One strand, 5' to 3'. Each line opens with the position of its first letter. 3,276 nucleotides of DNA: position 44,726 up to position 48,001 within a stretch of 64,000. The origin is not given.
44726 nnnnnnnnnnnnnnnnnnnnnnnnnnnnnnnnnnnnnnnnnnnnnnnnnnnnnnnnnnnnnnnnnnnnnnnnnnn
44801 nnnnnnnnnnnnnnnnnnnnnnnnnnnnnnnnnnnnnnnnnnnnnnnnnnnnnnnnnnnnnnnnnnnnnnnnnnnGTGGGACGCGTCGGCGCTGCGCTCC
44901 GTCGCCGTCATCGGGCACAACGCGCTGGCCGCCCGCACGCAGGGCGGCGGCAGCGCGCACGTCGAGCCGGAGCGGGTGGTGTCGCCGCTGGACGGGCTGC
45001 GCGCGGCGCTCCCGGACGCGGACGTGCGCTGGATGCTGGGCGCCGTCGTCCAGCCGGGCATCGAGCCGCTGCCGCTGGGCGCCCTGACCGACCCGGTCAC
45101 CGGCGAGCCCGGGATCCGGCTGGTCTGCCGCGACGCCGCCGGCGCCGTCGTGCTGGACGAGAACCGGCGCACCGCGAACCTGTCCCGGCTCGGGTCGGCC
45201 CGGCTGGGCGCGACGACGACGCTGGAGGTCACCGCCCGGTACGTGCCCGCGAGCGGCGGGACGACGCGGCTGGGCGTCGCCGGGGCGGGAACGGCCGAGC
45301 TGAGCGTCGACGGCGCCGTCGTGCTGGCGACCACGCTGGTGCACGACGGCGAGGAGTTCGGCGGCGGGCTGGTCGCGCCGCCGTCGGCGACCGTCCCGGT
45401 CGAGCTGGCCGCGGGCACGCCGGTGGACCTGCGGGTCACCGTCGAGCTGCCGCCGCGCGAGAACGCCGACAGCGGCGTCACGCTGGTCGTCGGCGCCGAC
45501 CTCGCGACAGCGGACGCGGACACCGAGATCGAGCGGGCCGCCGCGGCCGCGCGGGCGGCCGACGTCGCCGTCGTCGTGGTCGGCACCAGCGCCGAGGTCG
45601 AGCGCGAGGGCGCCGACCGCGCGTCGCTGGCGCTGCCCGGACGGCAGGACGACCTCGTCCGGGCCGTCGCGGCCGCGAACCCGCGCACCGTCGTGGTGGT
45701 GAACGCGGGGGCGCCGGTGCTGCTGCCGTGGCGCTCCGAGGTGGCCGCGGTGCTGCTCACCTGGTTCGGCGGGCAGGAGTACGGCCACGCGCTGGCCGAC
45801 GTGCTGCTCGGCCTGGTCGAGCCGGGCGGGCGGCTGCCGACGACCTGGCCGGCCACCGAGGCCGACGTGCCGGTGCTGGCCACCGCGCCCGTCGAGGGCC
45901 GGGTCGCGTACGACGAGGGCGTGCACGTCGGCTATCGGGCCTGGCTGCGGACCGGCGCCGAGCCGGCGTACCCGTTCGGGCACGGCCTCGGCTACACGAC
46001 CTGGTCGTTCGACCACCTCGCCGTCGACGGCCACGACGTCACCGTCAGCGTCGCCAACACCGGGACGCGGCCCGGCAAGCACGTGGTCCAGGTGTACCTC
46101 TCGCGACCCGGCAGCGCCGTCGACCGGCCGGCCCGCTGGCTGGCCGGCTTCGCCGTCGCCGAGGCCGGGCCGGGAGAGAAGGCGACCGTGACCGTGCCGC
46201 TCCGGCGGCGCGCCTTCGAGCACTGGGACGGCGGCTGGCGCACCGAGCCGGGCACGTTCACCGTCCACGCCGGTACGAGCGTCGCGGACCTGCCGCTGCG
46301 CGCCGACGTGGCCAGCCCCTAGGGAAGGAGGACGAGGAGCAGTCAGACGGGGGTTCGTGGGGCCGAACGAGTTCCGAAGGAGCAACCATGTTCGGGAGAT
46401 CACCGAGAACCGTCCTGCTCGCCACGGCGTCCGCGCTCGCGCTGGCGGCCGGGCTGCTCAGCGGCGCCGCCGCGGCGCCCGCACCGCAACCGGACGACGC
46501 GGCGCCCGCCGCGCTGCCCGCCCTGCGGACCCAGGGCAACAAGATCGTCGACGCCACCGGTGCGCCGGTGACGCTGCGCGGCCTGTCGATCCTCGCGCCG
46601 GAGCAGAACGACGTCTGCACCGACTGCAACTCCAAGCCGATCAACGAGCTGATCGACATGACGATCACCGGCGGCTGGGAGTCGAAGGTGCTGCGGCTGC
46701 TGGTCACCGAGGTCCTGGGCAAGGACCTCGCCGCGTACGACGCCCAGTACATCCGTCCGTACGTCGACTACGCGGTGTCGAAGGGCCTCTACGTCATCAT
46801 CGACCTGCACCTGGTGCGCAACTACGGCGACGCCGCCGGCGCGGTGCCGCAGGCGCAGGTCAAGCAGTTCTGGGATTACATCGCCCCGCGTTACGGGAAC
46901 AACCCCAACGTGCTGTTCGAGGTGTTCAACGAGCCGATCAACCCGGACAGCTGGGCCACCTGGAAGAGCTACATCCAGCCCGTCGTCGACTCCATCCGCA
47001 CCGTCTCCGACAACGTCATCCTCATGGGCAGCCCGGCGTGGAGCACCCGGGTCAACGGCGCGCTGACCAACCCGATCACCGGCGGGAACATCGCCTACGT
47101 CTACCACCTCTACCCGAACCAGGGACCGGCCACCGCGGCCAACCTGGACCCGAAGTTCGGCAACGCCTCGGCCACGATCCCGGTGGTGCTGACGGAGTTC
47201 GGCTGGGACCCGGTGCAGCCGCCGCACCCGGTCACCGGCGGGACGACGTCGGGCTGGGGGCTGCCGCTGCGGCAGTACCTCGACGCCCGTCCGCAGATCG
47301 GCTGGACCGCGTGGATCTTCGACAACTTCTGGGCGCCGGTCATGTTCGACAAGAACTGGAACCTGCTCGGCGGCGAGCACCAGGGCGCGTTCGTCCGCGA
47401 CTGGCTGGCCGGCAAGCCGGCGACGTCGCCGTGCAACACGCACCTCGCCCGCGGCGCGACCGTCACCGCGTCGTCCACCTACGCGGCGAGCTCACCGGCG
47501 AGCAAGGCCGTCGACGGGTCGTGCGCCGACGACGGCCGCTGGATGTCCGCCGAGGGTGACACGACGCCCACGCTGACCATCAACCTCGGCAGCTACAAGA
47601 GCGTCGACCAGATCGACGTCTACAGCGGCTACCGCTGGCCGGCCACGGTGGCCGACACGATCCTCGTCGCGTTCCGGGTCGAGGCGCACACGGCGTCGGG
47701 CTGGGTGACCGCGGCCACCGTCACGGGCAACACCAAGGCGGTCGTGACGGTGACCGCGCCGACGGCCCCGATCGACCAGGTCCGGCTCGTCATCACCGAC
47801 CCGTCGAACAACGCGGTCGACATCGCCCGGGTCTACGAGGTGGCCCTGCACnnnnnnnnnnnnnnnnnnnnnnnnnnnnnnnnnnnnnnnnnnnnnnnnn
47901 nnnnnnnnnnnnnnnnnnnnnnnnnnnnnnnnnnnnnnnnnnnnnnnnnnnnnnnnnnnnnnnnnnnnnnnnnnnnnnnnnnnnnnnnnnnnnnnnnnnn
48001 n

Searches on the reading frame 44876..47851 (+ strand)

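Call 9: search_protein_families(library=pfam, proteins=[window:44876-47851:+], max_evalue=0.001)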
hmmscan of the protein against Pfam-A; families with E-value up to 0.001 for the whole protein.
window:44876-47851:+ (992 aa): 3 families
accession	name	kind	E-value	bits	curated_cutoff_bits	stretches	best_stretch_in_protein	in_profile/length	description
PF00150.24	Cellulase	-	4.7e-32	112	23.5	1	558-816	1-269/272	Cellulase (glycosyl hydrolase family 5)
PF00754.31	F5_F8_type_C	-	4.5e-09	36.9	28.2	1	863-984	2-122/127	F5/8 type C domain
PF22633.2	F5_F8_type_C_2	-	7.6e-07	30.1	27.8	1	877-971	1-91/91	NedA-like, galactose-binding domain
